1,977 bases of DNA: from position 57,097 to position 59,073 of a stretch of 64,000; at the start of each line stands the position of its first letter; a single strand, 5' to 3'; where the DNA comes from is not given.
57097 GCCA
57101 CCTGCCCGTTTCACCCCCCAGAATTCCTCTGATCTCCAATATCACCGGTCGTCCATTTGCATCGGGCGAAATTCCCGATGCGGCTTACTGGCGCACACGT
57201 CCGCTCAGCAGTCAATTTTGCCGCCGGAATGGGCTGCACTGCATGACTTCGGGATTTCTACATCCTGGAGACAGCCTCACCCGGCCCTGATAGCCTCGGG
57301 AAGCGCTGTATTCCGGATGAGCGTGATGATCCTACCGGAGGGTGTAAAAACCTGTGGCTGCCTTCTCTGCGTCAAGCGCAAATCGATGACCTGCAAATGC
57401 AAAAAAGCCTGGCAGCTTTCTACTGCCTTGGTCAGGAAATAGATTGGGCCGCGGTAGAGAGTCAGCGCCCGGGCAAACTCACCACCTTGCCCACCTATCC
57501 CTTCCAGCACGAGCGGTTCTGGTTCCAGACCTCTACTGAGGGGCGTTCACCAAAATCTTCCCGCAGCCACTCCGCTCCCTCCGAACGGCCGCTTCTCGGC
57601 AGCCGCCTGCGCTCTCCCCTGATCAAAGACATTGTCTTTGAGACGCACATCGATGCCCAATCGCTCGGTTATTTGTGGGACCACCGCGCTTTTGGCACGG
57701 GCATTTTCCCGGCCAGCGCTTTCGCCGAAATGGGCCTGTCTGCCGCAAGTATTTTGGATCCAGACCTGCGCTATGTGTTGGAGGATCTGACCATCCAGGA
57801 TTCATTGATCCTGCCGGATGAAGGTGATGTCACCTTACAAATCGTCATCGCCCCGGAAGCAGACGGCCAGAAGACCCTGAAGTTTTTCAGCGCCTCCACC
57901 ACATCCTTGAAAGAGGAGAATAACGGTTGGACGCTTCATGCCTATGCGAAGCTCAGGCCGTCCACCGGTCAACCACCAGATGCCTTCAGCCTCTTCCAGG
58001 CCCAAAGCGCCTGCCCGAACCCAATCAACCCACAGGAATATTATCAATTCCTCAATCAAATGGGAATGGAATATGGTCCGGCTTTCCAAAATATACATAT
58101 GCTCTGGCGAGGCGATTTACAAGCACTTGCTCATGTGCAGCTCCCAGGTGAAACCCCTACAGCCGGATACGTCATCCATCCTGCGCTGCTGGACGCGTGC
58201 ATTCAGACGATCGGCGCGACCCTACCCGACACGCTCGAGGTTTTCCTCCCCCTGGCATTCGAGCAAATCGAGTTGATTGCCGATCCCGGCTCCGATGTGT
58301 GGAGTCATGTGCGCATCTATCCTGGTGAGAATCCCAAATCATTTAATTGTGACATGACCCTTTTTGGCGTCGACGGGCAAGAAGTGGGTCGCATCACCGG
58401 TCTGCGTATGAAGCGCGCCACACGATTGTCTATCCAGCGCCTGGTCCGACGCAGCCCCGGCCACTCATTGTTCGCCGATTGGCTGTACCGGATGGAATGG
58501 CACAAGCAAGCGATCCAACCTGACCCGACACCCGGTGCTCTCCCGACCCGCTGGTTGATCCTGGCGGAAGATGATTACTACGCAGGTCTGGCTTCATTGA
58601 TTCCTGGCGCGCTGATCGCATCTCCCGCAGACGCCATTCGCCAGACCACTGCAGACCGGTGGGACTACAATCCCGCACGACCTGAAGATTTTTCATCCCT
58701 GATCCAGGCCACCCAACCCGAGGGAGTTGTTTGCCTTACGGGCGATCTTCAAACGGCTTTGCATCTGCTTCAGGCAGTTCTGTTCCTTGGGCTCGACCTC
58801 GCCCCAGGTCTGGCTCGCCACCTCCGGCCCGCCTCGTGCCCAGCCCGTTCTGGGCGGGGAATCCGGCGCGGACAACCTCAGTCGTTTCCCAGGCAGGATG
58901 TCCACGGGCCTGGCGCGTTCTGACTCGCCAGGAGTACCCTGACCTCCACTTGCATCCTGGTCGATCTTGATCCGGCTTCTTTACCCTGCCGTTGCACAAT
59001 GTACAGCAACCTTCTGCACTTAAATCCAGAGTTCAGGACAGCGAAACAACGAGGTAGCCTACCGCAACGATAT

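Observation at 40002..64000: Modular cis-AT type I PKS with one module per polypeptide and matched docking domains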

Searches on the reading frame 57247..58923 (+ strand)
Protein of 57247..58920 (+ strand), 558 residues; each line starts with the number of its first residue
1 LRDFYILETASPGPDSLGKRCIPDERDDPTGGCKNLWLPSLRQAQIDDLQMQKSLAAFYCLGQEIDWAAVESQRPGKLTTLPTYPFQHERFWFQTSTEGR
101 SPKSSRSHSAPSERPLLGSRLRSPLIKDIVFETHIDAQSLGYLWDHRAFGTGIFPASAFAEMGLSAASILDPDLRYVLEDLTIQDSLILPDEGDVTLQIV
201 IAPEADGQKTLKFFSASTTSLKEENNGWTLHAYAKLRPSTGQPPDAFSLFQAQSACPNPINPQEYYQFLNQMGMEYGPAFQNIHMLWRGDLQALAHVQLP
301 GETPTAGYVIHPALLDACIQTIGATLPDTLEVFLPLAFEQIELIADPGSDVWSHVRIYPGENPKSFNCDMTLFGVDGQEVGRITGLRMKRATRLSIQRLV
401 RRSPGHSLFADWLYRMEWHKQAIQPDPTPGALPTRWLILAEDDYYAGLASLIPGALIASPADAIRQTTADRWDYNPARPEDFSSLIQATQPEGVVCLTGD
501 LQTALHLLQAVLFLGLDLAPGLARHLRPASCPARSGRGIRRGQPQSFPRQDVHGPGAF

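Call 4: search_protein_families(library=pfam, proteins=[window:57397-58923:+], max_evalue=0.001)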
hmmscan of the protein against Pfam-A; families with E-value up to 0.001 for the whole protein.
window:57397-58923:+ (508 aa): 2 families
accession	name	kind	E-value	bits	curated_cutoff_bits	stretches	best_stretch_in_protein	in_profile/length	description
PF14765.12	PS-DH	-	2e-37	128.7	23.7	1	195-344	2-162/166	Polyketide synthase dehydratase N-terminal domain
PF21089.3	PKS_DH_N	-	1.7e-19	70.1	27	1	65-165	2-102/103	Polyketide synthase dehydratase domain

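Call 15: find_homologous_proteins(query=window:57247-58920:+, max_evalue=1e-30)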
Query window:57247-58920:+ (558 aa): 45 proteins with E <= 1e-30 among 8000 candidates.
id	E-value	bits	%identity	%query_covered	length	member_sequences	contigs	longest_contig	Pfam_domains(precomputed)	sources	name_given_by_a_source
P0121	0.0e+0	1178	100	91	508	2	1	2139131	PF21089.4,PF14765.13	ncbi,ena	-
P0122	7.5e-65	238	32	85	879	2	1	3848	PF21394.4,PF21089.4,PF14765.13,PF22953.4,PF00698.27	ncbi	-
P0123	1.3e-62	230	34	80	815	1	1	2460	PF21089.4,PF14765.13,PF08240.18,PF22953.4,PF00698.27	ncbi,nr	ncbi:MAG TPA: polyketide synthase dehydratase domain-containing protein, partial [Longimicrobiaceae 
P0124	1.2e-57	214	32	75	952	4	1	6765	PF22336.3,PF21089.4,PF22621.3,PF14765.13,PF02801.29,PF16197.12,PF00698.27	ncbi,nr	ncbi:MAG: type I polyketide synthase, partial [Anaerolineales bacterium]|nr:type I polyketide syntha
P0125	3.6e-56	209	36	64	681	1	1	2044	PF21089.4,PF14765.13,PF00698.27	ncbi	ncbi:hypothetical protein PLCT1_00190, partial [Planctomycetaceae bacterium]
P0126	2.9e-54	203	33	65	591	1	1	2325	PF22336.3,PF21089.4,PF22621.3,PF14765.13,PF00698.27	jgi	jgi:acyl transferase domain-containing protein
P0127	3.7e-53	199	31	73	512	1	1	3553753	PF21089.4,PF14765.13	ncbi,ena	-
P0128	4.3e-48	183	31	66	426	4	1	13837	PF21089.4,PF14765.13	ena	-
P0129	1.5e-46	178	31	77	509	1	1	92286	PF21089.4,PF14765.13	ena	-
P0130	3.3e-46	176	28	87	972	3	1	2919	PF08659.17,PF21394.4,PF21089.4,PF13561.13,PF14765.13,PF00106.32,PF22953.4,PF00698.27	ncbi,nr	ncbi:MAG TPA: SDR family NAD(P)-dependent oxidoreductase, partial [Archangium sp.]|nr:SDR family NAD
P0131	3.5e-46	176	30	72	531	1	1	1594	PF21089.4,PF14765.13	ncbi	ncbi:MAG TPA: polyketide synthase dehydratase domain-containing protein, partial [Pirellulales bacte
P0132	6.1e-46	175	28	86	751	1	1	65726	PF21394.4,PF21089.4,PF14765.13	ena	-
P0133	2.3e-44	170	30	67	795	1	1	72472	PF21089.4,PF14765.13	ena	-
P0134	3.4e-44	170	32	62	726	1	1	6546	PF21089.4,PF14765.13,PF00698.27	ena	-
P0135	3.7e-44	170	31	66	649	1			PF21089.4,PF13649.13,PF14765.13,PF08242.19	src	-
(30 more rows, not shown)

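Call 16: find_encoding_contigs(protein=P0121, flank=10000, max_places=3)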
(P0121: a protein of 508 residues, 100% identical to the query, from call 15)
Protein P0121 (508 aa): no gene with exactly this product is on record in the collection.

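Call 55: find_related_loci(query=window:57247-58920:+, collection=metagenome_contigs, flank=10000)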
Query window:57247-58920:+ (558 aa) in metagenome_contigs; peptide patterns used: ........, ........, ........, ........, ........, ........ (x = any residue, [..] = any of these).
24 stretches matched a pattern; 1 encode a relative of the query (tblastn E <= 1e-3); 1 distinct loci.
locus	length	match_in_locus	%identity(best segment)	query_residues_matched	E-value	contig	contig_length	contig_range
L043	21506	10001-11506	28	4-503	5e-59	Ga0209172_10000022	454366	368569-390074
